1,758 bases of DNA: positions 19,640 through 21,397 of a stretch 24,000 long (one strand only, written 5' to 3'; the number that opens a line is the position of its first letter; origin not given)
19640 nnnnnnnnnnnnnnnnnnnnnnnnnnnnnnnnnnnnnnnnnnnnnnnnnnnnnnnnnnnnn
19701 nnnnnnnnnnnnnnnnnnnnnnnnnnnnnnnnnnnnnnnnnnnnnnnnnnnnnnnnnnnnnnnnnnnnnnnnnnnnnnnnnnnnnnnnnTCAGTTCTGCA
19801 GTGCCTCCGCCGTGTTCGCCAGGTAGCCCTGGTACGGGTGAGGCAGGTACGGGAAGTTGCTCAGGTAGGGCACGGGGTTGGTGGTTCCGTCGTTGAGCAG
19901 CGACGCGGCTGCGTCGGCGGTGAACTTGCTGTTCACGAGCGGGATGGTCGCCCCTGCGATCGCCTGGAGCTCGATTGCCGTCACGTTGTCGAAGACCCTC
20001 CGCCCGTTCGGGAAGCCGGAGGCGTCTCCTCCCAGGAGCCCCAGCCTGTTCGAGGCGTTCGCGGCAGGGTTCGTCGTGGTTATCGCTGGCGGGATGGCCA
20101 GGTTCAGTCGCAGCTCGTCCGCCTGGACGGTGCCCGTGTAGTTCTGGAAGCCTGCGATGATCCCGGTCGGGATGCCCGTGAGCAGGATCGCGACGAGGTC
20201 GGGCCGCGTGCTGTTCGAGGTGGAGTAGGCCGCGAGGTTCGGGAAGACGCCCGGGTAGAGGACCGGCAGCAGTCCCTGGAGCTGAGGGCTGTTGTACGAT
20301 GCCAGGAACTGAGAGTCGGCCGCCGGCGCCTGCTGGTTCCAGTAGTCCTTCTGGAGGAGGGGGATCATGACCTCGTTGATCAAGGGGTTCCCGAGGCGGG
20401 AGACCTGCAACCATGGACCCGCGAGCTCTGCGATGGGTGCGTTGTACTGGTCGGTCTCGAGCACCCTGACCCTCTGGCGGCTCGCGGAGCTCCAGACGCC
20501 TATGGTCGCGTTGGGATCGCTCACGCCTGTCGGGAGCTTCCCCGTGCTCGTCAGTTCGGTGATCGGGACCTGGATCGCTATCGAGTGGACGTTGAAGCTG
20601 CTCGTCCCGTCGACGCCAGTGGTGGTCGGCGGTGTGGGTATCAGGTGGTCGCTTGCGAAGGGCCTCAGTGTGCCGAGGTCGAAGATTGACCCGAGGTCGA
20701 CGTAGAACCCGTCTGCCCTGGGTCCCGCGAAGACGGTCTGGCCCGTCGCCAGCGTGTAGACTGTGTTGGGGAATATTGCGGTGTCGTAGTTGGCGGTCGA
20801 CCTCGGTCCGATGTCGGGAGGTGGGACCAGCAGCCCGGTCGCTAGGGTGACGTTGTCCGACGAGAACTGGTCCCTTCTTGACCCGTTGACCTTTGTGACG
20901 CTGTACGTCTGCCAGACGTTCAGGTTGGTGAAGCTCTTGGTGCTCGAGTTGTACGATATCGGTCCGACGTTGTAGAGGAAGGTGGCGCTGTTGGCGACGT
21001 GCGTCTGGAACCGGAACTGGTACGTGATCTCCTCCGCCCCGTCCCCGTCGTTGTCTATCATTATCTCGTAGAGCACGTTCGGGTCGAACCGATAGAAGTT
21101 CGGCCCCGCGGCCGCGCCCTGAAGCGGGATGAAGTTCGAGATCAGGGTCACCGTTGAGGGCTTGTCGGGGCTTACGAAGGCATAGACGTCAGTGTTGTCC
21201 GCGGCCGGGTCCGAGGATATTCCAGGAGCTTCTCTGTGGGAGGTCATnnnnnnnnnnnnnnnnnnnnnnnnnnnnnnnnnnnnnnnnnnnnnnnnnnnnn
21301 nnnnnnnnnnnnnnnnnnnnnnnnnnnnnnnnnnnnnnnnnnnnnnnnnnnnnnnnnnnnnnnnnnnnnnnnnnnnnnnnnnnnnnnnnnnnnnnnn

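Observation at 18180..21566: Candidate undescribed nickel-handling module: Tat-signal mini-protein + DUF4331 + NiCoT permease + PUA-like protein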

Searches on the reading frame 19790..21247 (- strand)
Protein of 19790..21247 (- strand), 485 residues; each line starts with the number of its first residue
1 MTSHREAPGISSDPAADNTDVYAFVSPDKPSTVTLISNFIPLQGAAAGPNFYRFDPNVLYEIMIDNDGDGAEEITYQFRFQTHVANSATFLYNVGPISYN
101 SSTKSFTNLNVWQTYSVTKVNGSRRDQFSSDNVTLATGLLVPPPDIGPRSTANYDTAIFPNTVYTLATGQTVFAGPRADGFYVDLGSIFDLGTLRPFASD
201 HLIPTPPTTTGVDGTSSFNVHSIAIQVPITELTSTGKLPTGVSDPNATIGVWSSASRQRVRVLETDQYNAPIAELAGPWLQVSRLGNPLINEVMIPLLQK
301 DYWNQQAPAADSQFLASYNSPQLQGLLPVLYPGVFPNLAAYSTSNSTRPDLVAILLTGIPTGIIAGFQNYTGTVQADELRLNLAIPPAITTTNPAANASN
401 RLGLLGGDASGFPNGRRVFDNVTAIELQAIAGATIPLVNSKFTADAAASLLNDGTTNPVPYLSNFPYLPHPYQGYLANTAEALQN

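Call 4: search_protein_families(library=ncbifam, proteins=[window:19790-21247:-], max_evalue=0.01)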
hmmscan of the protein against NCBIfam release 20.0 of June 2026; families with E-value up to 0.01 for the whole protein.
window:19790-21247:- (485 aa): 0 families

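Call 5: search_protein_families(library=pfam, proteins=[window:19790-21247:-], max_evalue=0.01)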
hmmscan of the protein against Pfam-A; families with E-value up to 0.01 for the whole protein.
window:19790-21247:- (485 aa): 1 family
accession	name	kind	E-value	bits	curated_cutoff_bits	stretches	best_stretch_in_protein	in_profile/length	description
PF14224.11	DUF4331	-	4.2e-125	418.7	27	1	3-471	2-421/421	Domain of unknown function (DUF4331)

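Call 8: find_homologous_proteins(query=window:19790-21247:-, max_evalue=0.00001)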
Query window:19790-21247:- (485 aa): 8000 proteins with E <= 0.00001 among 8000 candidates; the best 120 are listed.
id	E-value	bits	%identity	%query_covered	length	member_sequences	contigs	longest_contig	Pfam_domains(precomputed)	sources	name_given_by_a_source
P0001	0.0e+0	1074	100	100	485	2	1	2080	PF14224.12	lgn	-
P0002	1.4e-279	946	88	100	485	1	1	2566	PF14224.12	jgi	-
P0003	4.0e-276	934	86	100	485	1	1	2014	PF14224.12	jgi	jgi:hypothetical protein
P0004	7.5e-275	930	86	100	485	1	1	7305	PF14224.12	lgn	-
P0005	1.4e-274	929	86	100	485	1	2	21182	PF14224.12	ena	-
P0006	2.9e-274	928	85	100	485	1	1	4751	PF14224.12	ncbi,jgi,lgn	ncbi:MAG: DUF4331 domain-containing protein [Nitrososphaerales archaeon]|jgi:hypothetical protein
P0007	9.0e-273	923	86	100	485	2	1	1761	PF14224.12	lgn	-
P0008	1.4e-272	923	85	100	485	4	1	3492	PF14224.12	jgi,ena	-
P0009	9.7e-269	910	84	100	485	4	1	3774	PF14224.12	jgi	-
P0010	1.9e-267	906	85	100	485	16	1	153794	PF14224.12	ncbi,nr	ncbi:MAG: DUF4331 domain-containing protein [Thaumarchaeota archaeon]|nr:DUF4331 domain-containing p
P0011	1.7e-263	893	83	100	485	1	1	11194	PF14224.12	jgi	jgi:hypothetical protein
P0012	6.0e-263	891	82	100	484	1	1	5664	PF14224.12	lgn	-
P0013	6.2e-263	891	83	100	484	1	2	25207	PF14224.12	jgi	jgi:hypothetical protein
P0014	6.3e-258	874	81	100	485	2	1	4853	PF14224.12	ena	-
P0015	1.1e-255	867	80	100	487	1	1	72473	PF14224.12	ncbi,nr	ncbi:MAG: DUF4331 domain-containing protein [Thaumarchaeota archaeon]|nr:DUF4331 domain-containing p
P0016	3.5e-252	855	79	100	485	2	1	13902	PF14224.12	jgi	jgi:hypothetical protein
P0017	2.0e-225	767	74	98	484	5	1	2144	PF14224.12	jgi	jgi:hypothetical protein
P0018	1.0e-193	663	66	98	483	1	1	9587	PF14224.12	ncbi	-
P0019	3.4e-193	661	66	98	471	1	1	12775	PF14224.12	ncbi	-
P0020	5.3e-193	660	67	98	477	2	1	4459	PF14224.12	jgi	jgi:hypothetical protein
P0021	1.3e-187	643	65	98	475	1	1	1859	PF14224.12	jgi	jgi:hypothetical protein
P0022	8.4e-187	640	63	98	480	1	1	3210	PF14224.12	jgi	jgi:hypothetical protein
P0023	3.2e-186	638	63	98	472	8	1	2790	PF14224.12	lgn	-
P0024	4.4e-174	598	60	98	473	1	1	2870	PF14224.12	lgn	-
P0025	1.3e-172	593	62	98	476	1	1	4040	PF14224.12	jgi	jgi:hypothetical protein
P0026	4.8e-172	591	62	98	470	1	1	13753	PF14224.12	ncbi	-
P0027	3.1e-171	589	60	98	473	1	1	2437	PF14224.12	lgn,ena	-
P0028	2.0e-170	586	62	98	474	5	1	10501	PF14224.12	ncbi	-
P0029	3.4e-170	585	60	98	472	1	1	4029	PF14224.12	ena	-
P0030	5.6e-170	584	61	98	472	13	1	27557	PF14224.12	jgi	-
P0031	8.1e-170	584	61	98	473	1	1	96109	PF14224.12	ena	-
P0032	1.4e-169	583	66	89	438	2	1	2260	PF14224.12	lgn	-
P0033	1.1e-168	580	60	98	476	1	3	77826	PF14224.12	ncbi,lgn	-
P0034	2.9e-168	579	60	98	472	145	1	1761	PF14224.12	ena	-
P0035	2.0e-167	576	59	98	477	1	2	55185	PF14224.12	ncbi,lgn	-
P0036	2.6e-166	572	60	98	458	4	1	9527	PF14224.12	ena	-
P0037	3.5e-166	572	59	98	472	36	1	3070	PF14224.12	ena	-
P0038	7.2e-166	571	59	98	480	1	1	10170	PF14224.12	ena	-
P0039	1.3e-165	570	59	98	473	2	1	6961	PF14224.12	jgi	jgi:hypothetical protein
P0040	1.6e-165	570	60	98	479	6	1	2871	PF14224.12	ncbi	-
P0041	2.3e-165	569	60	98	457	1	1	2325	PF14224.12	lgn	-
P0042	5.5e-165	568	59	98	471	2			PF14224.12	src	-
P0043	6.5e-165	568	78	70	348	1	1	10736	PF14224.12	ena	-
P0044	9.2e-165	567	59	98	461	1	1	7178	PF14224.12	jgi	-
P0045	1.8e-164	566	60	98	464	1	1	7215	PF14224.12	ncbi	-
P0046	2.1e-164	566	58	98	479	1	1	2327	PF14224.12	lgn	-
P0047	2.4e-164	566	57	98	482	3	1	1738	PF14224.12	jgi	jgi:hypothetical protein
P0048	4.7e-164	565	59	98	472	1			PF14224.12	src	-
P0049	6.9e-164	564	60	98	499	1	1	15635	PF14224.12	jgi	jgi:hypothetical protein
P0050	8.8e-164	564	59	98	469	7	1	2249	PF14224.12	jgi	-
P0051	1.5e-163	563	58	98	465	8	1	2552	PF14224.12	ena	-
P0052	2.1e-163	563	60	98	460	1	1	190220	PF14224.12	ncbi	ncbi:MAG: DUF4331 domain-containing protein [Dehalococcoidia bacterium]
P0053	3.4e-163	562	58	98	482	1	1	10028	PF14224.12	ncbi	-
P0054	3.7e-163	562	60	98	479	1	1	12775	PF14224.12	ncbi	-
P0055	4.0e-163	562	58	98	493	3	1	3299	PF14224.12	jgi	jgi:hypothetical protein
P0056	5.4e-163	561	58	98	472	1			PF14224.12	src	-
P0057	5.7e-163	561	59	98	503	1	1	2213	PF14224.12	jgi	jgi:hypothetical protein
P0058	6.9e-163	561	59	98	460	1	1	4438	PF14224.12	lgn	-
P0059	1.2e-162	560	60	98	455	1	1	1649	PF14224.12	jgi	jgi:hypothetical protein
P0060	1.4e-162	560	58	98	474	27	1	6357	PF14224.12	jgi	-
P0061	1.7e-162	560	59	98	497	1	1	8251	PF14224.12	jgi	jgi:hypothetical protein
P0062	3.0e-162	559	58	98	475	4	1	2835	PF14224.12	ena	-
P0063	4.9e-162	558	58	98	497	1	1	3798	PF14224.12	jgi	jgi:Domain of unknown function (DUF4331)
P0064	4.9e-162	558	58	98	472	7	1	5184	PF14224.12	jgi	jgi:hypothetical protein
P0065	5.3e-162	558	58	98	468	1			PF14224.12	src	-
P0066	6.2e-162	558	59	98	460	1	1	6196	PF14224.12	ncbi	-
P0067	6.7e-162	558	61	98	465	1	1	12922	PF14224.12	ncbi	-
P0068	7.4e-162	558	59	98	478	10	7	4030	PF14224.12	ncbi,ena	-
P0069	7.6e-162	558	57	98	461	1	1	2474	PF14224.12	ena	-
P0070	7.7e-162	558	59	98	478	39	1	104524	PF14224.12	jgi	jgi:hypothetical protein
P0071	1.5e-161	557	59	98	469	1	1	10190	PF14224.12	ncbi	ncbi:MAG: DUF4331 domain-containing protein [Dehalococcoidia bacterium]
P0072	1.7e-161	556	58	98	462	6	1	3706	PF14224.12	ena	-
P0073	2.4e-161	556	59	98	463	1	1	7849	PF14224.12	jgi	jgi:hypothetical protein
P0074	3.5e-161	555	58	98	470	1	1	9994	PF14224.12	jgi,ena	-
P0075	8.0e-161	554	58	98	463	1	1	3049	PF14224.12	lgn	-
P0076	8.7e-161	554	59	98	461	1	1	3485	PF14224.12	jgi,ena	-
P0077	1.0e-160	554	60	98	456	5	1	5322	PF14224.12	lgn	-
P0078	1.1e-160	554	58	98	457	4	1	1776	PF14224.12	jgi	-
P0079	1.1e-160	554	58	98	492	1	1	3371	PF14224.12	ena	-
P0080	1.2e-160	554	57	98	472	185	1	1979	PF14224.12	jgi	-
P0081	1.3e-160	554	59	98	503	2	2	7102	PF14224.12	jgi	-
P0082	2.4e-160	553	57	98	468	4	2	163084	PF14224.12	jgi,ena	-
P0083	2.8e-160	552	58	98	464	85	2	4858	PF14224.12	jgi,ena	-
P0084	3.0e-160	552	56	98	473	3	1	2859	PF14224.12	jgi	jgi:hypothetical protein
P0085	3.2e-160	552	60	98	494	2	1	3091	PF14224.12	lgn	-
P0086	3.6e-160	552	58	98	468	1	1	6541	PF14224.12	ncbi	ncbi:MAG: DUF4331 domain-containing protein [Candidatus Limnocylindria bacterium]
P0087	3.7e-160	552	57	98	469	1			PF14224.12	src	-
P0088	3.7e-160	552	57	98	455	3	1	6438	PF14224.12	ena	-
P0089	3.9e-160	552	60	98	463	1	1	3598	PF14224.12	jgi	jgi:hypothetical protein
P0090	4.1e-160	552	57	98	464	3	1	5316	PF14224.12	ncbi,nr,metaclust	ncbi:MAG: hypothetical protein A2W20_04445 [Candidatus Aminicenantes bacterium RBG_16_66_30]|nr:MAG:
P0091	4.5e-160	552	57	98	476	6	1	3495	PF14224.12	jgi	-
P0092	9.2e-160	551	57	98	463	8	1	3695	PF14224.12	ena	-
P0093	1.5e-159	550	59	98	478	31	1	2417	PF14224.12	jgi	-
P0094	1.6e-159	550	58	98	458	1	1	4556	PF14224.12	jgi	jgi:hypothetical protein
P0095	1.9e-159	550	59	98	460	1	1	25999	PF14224.12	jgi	jgi:hypothetical protein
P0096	2.2e-159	550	57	98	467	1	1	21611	PF14224.12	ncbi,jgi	-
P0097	2.8e-159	549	57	98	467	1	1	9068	PF14224.12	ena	-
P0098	2.8e-159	549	57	98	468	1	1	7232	PF14224.12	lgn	-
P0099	3.8e-159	549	58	98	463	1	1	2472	PF14224.12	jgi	-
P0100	3.8e-159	549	57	98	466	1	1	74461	PF14224.12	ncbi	-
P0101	4.5e-159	549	57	98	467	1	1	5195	PF14224.12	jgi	-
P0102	4.9e-159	548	57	98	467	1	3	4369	PF14224.12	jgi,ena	-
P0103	5.8e-159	548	58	96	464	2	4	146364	PF14224.12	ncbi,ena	-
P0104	6.0e-159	548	55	98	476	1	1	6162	PF14224.12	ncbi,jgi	ncbi:MAG TPA: DUF4331 domain-containing protein [Acidimicrobiales bacterium]|jgi:hypothetical protei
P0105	6.1e-159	548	57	98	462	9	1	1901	PF14224.12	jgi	jgi:hypothetical protein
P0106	6.1e-159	548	58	98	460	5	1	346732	PF14224.12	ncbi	-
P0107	8.0e-159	548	57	98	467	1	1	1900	PF14224.12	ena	-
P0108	8.8e-159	548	58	98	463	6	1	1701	PF14224.12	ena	-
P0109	1.2e-158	547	56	98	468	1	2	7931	PF14224.12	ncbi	-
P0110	1.3e-158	547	58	98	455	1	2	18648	PF14224.12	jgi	jgi:hypothetical protein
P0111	1.4e-158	547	57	98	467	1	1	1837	PF14224.12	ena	-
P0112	1.7e-158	547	56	98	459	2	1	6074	PF14224.12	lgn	-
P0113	1.8e-158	546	58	98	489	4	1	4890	PF14224.12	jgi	-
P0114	2.0e-158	546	57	98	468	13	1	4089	PF14224.12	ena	-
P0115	2.2e-158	546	58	98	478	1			PF14224.12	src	-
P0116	2.4e-158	546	58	98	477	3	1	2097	PF14224.12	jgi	jgi:Domain of unknown function (DUF4331)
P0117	2.4e-158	546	57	98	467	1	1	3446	PF14224.12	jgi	-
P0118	2.4e-158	546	58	98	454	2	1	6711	PF14224.12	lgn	-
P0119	2.8e-158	546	58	98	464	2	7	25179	PF14224.12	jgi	jgi:hypothetical protein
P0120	3.2e-158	546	55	98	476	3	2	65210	PF14224.12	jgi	jgi:hypothetical protein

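Call 10: search_solved_structures(query=window:19790-21247:-, max_evalue=1, show_alignments=2)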
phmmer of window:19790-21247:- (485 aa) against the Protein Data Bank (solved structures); distinct sequences matched with E-value up to 1: 0.

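Call 11: find_encoding_contigs(protein=P0010, flank=10000, max_places=3)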
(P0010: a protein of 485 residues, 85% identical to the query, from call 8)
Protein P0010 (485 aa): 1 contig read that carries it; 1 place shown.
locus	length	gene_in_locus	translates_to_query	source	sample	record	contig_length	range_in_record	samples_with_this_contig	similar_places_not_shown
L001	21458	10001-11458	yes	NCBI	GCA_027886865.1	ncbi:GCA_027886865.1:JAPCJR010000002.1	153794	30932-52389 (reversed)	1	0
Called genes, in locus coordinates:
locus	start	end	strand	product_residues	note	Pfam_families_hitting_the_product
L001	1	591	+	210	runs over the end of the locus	PF00333:Ribosomal_S5, PF03719:Ribosomal_S5_C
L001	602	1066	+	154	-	PF00327:Ribosomal_L30 (weak)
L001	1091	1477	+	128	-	PF00828:Ribosomal_L27A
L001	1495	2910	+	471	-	PF10559:Plug_translocon, PF00344:SecY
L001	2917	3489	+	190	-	PF13238:AAA_18 (weak), PF13207:AAA_17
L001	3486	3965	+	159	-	PF01956:EMC3_TMCO1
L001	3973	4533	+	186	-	PF13189:Cytidylate_kin2, PF13238:AAA_18, PF13671:AAA_33 (weak), PF13207:AAA_17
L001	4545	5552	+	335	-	PF08068:DKCLD, PF01509:TruB_N, PF21238:Pus10_C, PF16198:TruB_C_2, PF01472:PUA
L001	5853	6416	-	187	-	-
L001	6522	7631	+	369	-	-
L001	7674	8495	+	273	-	PF04909:Amidohydro_2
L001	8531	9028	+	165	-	PF00583:Acetyltransf_1, PF13673:Acetyltransf_10 (weak), PF13508:Acetyltransf_7, PF08445:FR47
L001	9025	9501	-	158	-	PF13577:SnoaL_4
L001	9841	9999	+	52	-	-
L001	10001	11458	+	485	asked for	PF14224:DUF4331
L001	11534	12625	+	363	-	PF03824:NicO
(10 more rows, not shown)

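Call 12: find_encoding_contigs(protein=P0052, flank=8000, max_places=2)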
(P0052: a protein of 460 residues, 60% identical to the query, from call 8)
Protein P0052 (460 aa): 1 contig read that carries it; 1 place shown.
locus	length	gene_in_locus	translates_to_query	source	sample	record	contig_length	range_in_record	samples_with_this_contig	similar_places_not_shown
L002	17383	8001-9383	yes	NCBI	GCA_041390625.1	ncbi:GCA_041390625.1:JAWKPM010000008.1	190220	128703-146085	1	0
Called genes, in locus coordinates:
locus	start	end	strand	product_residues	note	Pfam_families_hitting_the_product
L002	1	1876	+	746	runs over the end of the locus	PF02515:CoA_transf_3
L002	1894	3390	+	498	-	PF00206:Lyase_1, PF14698:ASL_C2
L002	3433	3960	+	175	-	PF01613:Flavin_Reduct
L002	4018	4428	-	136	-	PF01243:PNPOx_N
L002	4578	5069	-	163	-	PF00903:Glyoxalase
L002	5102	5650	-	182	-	PF04264:YceI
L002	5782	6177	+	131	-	PF01638:HxlR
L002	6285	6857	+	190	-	PF07638:Sigma70_ECF, PF04542:Sigma70_r2, PF08281:Sigma70_r4_2, PF04545:Sigma70_r4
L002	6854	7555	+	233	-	PF13490:zf-HC2, PF10099:RskA_C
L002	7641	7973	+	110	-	-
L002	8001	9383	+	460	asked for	PF14224:DUF4331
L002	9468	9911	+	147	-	-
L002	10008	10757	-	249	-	PF03328:HpcH_HpaI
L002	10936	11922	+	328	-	PF00561:Abhydrolase_1, PF12146:Hydrolase_4 (weak), PF12697:Abhydrolase_6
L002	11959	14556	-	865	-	PF00501:AMP-binding, PF13193:AMP-binding_C, PF00550:PP-binding, PF00561:Abhydrolase_1 (weak), PF00975:Thioesterase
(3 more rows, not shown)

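Call 13: find_encoding_contigs(protein=P0106, flank=8000, max_places=2)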
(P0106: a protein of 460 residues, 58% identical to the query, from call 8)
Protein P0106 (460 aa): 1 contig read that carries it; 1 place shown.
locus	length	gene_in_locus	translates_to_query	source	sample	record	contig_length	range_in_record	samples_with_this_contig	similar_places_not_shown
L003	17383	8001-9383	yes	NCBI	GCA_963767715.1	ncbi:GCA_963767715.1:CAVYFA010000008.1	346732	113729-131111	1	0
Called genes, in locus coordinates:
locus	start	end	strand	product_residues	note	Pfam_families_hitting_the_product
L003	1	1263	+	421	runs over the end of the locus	PF00438:S-AdoMet_synt_N, PF02772:S-AdoMet_synt_M, PF02773:S-AdoMet_synt_C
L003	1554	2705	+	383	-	PF02771:Acyl-CoA_dh_N, PF02770:Acyl-CoA_dh_M, PF00441:Acyl-CoA_dh_1, PF08028:Acyl-CoA_dh_2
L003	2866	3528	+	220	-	PF06210:DUF1003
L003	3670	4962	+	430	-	-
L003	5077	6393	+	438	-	PF10282:Lactonase (faint)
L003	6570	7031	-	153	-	PF02627:CMD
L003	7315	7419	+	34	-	-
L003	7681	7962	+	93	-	-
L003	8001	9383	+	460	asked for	PF14224:DUF4331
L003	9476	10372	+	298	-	-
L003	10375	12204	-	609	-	-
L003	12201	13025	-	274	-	PF04542:Sigma70_r2, PF08281:Sigma70_r4_2, PF04545:Sigma70_r4 (weak)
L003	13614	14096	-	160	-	PF01243:PNPOx_N (weak), PF12900:Pyridox_ox_2 (weak)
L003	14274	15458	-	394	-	PF00291:PALP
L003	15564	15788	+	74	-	-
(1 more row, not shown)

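Call 14: find_encoding_contigs(protein=P0031, flank=8000, max_places=2)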
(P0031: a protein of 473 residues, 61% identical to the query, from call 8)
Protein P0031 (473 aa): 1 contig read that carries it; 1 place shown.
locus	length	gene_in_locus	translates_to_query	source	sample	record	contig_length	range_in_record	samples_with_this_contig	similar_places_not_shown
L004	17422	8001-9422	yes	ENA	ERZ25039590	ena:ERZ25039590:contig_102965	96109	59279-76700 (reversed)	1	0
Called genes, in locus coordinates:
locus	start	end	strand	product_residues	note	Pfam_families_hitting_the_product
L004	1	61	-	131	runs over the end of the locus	-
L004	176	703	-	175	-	-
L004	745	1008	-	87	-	-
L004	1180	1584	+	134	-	PF00293:NUDIX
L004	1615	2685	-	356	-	-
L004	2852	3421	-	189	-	PF01694:Rhomboid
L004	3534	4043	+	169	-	-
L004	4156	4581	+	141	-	PF01894:YjbQ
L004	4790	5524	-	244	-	PF01548:DEDD_Tnp_IS110, PF02371:Transposase_20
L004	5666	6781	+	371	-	PF01548:DEDD_Tnp_IS110, PF02371:Transposase_20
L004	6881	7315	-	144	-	PF01548:DEDD_Tnp_IS110 (weak)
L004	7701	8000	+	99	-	-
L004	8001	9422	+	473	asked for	PF14224:DUF4331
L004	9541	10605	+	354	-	PF03824:NicO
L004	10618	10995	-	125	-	-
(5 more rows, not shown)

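Call 19: find_related_loci(query=A1, collection=genome_contigs, flank=8000)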
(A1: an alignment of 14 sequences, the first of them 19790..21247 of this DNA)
Query A1 (485 aa) in genome_contigs; peptide patterns used: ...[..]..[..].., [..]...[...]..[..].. (x = any residue, [..] = any of these).
599 stretches matched a pattern (row limit reached: there are more); 598 encode a relative of the query (tblastn E <= 1e-3); the best 80 are kept; 80 distinct loci.
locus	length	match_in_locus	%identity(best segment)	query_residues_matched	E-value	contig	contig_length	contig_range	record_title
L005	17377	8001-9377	57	1-475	1e-165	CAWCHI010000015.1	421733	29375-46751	MAG: uncultured Actinomycetota bacterium isolate MFD09495.bin.2.39 genome assembly, contig: contig_8773, whole genome sh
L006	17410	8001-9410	60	1-475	4e-165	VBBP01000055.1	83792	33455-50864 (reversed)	MAG: Candidatus Bathyarchaeota archaeon isolate BA_21 14_1009_12_30cm_scaffold_229, whole genome shotgun sequence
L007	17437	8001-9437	57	1-475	2e-164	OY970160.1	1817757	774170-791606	MAG: uncultured Nitrososphaerales archaeon isolate MFD09222.bin.1.114 genome assembly, chromosome: 1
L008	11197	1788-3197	58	1-475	5e-164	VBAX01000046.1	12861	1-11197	MAG: Candidatus Bathyarchaeota archaeon isolate BA_3 14_1009_13_20cm_scaffold_1918, whole genome shotgun sequence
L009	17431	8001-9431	57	1-475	8e-160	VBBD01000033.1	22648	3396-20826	MAG: Candidatus Bathyarchaeota archaeon isolate BA_9 14_0929_09_40cm_scaffold_2053, whole genome shotgun sequence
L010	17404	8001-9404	54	1-475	3e-159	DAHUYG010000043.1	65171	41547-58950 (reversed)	MAG TPA_asm: Acidimicrobiaceae bacterium isolate clean1665 k141_462701, whole genome shotgun sequence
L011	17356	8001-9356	57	1-475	6e-159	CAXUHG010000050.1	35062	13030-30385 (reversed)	MAG TPA_asm: uncultured Ktedonobacteraceae bacterium isolate public_SRR14722086_metawrap_bin.6 genome assembly, contig:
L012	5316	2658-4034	57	1-475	4e-160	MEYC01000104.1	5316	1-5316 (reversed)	MAG: Candidatus Aminicenantes bacterium RBG_16_66_30 RBG_16_scaffold_59317, whole genome shotgun sequence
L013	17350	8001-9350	57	1-475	4e-157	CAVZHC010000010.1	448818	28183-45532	MAG: uncultured Actinomycetota bacterium isolate MFD03044.bin.1.165 genome assembly, contig: contig_4727, whole genome s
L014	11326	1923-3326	57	1-475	7e-157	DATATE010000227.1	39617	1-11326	MAG TPA_asm: Pseudonocardiaceae bacterium isolate SMAG_U5538 k141_556137, whole genome shotgun sequence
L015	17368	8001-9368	55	1-475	3e-156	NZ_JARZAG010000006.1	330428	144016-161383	Kitasatospora sp. GAS204B Ga0573039_06, whole genome shotgun sequence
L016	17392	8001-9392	55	1-475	9e-156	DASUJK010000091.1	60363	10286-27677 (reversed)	MAG TPA_asm: Pseudonocardiaceae bacterium isolate SMAG_U1484 k141_573281, whole genome shotgun sequence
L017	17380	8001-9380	55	1-475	6e-156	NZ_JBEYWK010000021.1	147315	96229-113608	Streptomyces sp. NPDC046985 NPDC046985_51_B9.ctg-0021, whole genome shotgun sequence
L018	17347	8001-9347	56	1-475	4e-155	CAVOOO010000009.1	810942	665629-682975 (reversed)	MAG: uncultured Chloroflexia bacterium isolate MFD00082.bin.2.3 genome assembly, contig: contig_5726, whole genome shotg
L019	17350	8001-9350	56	1-475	4e-155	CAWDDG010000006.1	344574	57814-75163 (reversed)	MAG: uncultured Actinomycetota bacterium isolate MFD04850.bin.1.275 genome assembly, contig: contig_42859, whole genome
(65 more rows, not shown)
